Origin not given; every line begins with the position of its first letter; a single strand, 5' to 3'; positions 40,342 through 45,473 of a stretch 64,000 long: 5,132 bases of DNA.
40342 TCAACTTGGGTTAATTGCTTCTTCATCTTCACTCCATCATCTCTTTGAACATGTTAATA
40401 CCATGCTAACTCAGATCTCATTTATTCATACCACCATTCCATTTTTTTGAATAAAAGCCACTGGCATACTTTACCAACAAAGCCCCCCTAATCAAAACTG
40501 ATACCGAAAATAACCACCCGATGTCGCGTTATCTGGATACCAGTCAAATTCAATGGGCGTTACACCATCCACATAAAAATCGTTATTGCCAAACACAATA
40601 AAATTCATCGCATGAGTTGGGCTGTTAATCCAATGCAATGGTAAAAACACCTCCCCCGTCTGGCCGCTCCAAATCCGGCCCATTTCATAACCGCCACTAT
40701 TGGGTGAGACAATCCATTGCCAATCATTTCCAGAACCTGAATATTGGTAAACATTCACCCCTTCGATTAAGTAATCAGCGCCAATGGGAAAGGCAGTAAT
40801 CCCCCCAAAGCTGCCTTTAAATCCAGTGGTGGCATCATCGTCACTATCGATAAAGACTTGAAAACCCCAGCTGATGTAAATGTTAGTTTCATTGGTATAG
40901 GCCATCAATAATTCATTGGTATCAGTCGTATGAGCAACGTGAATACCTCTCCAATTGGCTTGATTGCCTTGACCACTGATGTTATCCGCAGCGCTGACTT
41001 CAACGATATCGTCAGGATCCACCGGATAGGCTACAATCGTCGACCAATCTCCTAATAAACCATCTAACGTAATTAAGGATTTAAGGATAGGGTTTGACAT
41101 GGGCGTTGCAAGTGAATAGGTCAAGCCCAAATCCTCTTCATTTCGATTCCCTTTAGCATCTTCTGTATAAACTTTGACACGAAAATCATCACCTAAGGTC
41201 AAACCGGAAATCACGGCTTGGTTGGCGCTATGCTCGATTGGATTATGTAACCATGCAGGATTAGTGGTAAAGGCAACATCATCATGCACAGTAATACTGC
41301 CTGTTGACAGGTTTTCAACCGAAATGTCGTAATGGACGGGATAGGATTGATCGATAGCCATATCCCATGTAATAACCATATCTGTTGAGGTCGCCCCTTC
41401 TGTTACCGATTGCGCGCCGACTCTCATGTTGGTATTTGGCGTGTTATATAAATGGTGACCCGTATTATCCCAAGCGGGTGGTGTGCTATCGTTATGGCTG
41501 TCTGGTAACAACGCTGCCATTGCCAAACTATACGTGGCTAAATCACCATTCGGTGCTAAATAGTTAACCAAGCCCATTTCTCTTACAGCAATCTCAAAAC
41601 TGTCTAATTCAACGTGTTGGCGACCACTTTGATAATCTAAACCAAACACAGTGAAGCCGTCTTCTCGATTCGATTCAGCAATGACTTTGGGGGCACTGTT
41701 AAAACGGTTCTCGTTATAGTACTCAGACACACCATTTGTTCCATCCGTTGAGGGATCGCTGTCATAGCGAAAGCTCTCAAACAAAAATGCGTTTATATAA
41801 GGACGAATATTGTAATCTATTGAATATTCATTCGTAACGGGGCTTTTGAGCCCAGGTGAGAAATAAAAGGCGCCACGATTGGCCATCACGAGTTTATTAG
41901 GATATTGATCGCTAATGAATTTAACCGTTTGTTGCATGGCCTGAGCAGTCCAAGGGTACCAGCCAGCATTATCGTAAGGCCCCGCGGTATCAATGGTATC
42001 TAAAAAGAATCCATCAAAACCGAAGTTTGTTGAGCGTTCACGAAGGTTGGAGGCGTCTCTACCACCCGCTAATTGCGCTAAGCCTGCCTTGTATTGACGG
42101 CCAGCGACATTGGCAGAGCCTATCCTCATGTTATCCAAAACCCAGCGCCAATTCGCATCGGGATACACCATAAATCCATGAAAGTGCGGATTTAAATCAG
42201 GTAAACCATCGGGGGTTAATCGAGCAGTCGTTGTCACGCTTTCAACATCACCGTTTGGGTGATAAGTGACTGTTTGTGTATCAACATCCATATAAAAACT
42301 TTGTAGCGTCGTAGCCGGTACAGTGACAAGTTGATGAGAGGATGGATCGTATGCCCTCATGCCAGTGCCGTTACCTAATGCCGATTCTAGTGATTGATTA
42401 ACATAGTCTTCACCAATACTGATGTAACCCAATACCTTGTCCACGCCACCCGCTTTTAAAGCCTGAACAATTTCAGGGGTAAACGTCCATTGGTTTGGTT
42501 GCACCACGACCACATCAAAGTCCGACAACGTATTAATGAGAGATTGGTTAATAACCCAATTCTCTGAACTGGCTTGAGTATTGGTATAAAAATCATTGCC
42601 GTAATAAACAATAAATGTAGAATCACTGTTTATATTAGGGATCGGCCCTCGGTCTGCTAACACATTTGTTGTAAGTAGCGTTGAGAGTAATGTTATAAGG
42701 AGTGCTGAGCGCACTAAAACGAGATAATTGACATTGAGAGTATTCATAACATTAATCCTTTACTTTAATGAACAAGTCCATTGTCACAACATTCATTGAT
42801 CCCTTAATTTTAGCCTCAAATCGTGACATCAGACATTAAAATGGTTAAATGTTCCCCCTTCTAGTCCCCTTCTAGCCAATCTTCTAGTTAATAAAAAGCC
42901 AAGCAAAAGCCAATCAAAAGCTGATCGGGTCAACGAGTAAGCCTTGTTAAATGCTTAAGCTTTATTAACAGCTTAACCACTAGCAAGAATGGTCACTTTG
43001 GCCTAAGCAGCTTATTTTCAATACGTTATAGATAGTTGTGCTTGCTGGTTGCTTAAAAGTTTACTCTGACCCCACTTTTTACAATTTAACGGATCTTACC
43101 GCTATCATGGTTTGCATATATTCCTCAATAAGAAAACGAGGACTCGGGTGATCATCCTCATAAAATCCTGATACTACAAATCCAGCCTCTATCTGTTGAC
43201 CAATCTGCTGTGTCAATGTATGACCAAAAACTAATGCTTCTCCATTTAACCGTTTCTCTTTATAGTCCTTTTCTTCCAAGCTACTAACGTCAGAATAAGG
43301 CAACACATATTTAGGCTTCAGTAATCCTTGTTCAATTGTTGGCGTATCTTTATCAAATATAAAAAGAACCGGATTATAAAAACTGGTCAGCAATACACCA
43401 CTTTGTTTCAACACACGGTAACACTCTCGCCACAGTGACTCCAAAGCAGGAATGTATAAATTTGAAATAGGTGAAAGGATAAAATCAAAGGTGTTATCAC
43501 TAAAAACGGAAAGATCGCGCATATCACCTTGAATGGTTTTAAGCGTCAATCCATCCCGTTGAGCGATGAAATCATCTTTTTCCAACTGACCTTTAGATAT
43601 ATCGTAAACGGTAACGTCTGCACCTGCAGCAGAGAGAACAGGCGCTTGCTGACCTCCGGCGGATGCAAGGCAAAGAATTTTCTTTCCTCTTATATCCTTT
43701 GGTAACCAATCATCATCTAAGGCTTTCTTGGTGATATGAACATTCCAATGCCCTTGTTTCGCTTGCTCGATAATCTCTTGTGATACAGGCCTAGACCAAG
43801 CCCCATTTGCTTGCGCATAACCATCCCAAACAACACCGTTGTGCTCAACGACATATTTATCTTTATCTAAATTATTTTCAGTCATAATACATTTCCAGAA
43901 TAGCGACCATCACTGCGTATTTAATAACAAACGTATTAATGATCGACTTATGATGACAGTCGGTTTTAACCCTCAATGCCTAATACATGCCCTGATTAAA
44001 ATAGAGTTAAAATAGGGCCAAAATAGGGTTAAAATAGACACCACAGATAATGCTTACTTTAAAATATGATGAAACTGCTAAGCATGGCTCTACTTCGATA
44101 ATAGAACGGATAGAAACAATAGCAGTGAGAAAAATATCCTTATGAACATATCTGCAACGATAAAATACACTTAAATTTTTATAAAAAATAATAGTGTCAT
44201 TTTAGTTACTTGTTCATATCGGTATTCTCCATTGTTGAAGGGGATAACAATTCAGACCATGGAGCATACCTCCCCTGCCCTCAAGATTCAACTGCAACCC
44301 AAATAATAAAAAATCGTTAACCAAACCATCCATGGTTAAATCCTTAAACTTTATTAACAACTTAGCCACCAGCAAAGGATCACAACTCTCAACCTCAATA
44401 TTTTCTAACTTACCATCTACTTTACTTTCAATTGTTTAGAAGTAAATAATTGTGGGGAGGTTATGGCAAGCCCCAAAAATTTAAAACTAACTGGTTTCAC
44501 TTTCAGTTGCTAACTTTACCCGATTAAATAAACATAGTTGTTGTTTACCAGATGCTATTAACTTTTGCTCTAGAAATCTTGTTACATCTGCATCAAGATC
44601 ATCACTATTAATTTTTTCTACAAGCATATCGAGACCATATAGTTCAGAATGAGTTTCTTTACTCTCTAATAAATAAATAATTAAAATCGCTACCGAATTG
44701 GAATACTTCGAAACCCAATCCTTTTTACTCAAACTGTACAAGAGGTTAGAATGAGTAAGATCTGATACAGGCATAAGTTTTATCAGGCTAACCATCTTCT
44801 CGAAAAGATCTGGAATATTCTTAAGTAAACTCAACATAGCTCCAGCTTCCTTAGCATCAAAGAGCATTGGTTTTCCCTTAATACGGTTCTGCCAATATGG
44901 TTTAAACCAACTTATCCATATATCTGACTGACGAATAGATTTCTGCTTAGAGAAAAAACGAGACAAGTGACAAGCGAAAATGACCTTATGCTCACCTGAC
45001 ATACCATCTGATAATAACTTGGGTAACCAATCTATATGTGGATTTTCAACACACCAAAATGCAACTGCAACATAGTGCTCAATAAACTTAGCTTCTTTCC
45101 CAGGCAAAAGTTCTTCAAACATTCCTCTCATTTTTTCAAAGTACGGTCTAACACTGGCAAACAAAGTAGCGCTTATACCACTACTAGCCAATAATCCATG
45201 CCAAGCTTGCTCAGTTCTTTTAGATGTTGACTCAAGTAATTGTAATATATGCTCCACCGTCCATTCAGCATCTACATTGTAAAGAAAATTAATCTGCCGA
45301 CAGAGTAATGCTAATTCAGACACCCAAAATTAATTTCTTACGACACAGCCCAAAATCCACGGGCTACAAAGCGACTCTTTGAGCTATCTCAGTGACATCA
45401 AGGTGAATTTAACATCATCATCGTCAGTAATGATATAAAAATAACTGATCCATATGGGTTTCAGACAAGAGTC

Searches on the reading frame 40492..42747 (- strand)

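Call 37: search_protein_families(library=pfam, proteins=[window:40492-42747:-], max_evalue=0.01)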
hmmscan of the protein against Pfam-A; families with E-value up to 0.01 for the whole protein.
window:40492-42747:- (751 aa): 2 families
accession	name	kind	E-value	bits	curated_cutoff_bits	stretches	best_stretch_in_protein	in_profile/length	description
PF00041.27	fn3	-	0.00095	19.8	25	1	448-536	8-76/84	Fibronectin type III domain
PF03537.19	Glyco_hydro_114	-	0.0048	16.6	27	0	242-373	105-199/231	Glycoside-hydrolase family GH114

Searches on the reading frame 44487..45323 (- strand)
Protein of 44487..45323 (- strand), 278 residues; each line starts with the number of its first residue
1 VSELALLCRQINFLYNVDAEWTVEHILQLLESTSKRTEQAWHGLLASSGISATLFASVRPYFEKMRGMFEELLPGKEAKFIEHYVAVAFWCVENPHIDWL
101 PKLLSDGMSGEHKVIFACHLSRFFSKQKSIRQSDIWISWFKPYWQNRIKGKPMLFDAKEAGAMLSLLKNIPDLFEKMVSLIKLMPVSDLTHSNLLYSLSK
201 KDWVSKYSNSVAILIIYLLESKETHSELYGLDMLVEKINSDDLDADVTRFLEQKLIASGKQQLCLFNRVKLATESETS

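Call 3: search_protein_families(library=pfam, proteins=[window:44487-45323:-], max_evalue=0.1)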
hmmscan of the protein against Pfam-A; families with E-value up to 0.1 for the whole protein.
window:44487-45323:- (278 aa): 2 families
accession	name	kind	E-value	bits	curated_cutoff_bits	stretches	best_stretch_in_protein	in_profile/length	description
PF13212.11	DUF4020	-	3.6e-07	30.5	22.7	1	96-223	12-149/182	Domain of unknown function (DUF4020)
PF23152.1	GDH_2nd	-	0.0053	16.6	27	1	186-238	154-204/225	NAD-specific glutamate dehydrogenase, second domain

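Call 4: search_protein_families(library=padloc, proteins=[window:44487-45323:-], max_evalue=0.1)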
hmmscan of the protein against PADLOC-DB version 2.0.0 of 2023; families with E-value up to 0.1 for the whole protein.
window:44487-45323:- (278 aa): 2 families
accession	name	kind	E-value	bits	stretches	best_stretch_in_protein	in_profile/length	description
PDLC04167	Dsr1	-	7.3e-07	25.3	1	6-244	986-1225/1248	-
PDLC02183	Dsr1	-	0.0063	12.2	1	6-72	1022-1089/1275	-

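Call 5: search_protein_families(library=ncbifam, proteins=[window:44487-45323:-], max_evalue=0.1)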
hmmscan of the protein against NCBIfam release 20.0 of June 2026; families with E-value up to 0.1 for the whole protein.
window:44487-45323:- (278 aa): 1 family
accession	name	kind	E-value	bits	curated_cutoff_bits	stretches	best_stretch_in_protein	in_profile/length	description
NF041818.1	Dsr1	equivalog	1.1e-08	33.3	1400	1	6-240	1013-1244/1263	anti-phage defense-associated sirtuin Dsr1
